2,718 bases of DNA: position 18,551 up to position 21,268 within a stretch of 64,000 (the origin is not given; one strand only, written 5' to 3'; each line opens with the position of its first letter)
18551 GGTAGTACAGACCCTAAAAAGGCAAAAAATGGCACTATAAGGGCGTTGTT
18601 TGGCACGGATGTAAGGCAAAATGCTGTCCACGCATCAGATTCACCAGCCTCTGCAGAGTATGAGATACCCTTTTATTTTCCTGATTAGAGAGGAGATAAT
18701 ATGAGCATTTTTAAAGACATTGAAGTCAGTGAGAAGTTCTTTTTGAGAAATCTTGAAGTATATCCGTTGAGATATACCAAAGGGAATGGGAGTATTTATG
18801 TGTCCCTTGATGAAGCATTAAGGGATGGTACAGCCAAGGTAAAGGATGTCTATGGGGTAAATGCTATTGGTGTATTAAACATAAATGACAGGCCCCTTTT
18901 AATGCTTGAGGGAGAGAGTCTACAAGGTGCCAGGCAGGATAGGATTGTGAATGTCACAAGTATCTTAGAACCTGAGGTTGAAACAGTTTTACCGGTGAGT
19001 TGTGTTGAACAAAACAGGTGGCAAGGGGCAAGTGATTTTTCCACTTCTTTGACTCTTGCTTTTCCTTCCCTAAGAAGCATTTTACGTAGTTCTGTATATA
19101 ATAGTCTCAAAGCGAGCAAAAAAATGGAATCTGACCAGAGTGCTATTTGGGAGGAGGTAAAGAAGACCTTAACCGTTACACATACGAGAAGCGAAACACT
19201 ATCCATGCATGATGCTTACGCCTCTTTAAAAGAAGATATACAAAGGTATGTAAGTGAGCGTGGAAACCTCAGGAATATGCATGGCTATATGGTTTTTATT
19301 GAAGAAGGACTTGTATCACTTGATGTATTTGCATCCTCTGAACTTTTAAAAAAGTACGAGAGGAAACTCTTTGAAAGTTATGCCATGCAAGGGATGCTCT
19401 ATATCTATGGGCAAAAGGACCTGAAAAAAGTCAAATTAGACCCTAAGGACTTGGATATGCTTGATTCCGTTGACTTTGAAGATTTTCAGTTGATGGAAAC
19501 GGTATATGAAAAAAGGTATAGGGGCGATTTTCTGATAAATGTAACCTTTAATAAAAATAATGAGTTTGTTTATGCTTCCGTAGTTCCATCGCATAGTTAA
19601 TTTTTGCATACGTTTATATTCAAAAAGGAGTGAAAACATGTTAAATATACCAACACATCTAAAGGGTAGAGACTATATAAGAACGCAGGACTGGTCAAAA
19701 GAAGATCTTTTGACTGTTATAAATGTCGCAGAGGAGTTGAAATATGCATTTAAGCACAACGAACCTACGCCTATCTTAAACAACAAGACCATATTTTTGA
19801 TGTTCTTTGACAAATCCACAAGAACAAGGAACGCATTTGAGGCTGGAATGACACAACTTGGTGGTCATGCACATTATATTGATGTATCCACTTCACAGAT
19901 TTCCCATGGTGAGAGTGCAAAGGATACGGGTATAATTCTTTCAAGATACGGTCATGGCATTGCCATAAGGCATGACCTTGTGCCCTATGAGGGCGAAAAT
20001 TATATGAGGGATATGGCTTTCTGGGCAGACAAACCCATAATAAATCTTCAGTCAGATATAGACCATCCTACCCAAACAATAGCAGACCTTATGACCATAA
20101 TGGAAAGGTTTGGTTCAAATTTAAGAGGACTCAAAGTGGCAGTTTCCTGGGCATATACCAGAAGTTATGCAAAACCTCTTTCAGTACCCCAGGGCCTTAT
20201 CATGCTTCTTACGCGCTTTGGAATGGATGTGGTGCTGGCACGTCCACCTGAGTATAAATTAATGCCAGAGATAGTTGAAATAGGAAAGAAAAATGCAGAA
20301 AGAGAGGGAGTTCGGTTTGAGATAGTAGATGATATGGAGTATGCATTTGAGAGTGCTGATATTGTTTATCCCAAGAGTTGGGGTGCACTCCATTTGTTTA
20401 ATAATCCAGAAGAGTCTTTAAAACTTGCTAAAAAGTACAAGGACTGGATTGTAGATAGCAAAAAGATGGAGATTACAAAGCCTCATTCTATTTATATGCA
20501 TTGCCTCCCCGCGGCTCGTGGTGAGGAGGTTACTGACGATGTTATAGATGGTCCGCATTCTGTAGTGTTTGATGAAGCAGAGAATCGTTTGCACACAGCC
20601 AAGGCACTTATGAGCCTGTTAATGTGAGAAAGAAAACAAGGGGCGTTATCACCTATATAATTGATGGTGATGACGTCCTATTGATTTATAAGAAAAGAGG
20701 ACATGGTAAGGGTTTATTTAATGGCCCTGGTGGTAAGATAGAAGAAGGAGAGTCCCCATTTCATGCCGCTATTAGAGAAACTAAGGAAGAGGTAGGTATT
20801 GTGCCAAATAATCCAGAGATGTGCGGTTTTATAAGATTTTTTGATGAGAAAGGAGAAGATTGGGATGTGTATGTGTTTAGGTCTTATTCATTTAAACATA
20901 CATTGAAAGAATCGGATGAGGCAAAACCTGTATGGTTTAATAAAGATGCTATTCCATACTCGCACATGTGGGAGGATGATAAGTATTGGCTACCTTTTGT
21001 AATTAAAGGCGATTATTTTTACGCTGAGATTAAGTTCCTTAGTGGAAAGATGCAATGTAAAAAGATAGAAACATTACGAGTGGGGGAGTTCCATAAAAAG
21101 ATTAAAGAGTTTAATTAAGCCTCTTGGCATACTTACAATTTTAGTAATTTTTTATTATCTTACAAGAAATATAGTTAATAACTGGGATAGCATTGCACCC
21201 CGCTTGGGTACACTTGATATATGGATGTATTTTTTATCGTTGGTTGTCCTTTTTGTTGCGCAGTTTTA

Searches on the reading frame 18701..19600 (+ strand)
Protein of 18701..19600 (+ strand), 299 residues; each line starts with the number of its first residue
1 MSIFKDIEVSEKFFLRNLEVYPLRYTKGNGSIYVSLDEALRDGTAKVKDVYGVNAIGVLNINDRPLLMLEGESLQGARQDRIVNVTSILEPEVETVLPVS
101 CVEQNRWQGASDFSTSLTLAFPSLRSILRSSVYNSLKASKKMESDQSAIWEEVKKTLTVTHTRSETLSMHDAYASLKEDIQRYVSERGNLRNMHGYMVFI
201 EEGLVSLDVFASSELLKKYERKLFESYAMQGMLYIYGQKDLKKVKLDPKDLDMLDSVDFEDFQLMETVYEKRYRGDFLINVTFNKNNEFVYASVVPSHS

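Call 42: search_protein_families(library=pfam, proteins=[window:18701-19600:+], max_evalue=0.00001)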
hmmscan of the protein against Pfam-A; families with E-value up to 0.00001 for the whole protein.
window:18701-19600:+ (299 aa): 1 family
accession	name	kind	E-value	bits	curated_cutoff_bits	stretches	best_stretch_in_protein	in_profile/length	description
PF20208.3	ARPP-1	-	3.5e-61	207.6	27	1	7-276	2-278/297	ARG and Rhodanese-Phosphatase-superfamily-associated Protein domain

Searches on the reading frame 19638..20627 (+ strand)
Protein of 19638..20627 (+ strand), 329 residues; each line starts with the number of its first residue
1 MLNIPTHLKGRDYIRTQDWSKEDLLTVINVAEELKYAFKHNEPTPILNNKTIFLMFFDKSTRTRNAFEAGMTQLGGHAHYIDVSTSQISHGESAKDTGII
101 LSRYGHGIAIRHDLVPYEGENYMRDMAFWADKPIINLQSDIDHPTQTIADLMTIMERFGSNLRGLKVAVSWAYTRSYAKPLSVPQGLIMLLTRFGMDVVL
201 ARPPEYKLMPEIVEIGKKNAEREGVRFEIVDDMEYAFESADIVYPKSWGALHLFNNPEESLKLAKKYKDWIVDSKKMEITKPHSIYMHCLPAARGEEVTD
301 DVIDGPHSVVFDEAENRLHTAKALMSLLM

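Call 43: search_protein_families(library=pfam, proteins=[window:19638-20627:+], max_evalue=0.00001)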
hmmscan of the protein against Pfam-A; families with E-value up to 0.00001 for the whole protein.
window:19638-20627:+ (329 aa): 2 families
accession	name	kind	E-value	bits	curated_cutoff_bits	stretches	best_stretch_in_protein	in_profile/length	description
PF00185.30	OTCace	-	3.4e-40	138.1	29.4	1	185-327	17-156/157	Aspartate/ornithine carbamoyltransferase, Asp/Orn binding domain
PF02729.26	OTCace_N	-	5.3e-40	137.3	29.9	1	11-156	1-148/148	Aspartate/ornithine carbamoyltransferase, carbamoyl-P binding domain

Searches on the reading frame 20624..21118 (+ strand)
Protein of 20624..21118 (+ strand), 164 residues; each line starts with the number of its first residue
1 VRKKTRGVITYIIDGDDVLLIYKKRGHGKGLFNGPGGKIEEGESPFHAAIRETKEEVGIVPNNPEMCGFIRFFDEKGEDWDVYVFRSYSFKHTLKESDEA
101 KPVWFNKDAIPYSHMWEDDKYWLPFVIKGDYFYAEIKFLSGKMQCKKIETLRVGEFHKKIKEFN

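Call 43: search_protein_families(library=pfam, proteins=[window:20624-21118:+], max_evalue=0.00001)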
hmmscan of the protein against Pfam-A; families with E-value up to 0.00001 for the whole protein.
window:20624-21118:+ (164 aa): 1 family
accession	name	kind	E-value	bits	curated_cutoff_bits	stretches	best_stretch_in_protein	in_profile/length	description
PF00293.34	NUDIX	-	3.3e-18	66.4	21.1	1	4-123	2-131/134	NUDIX domain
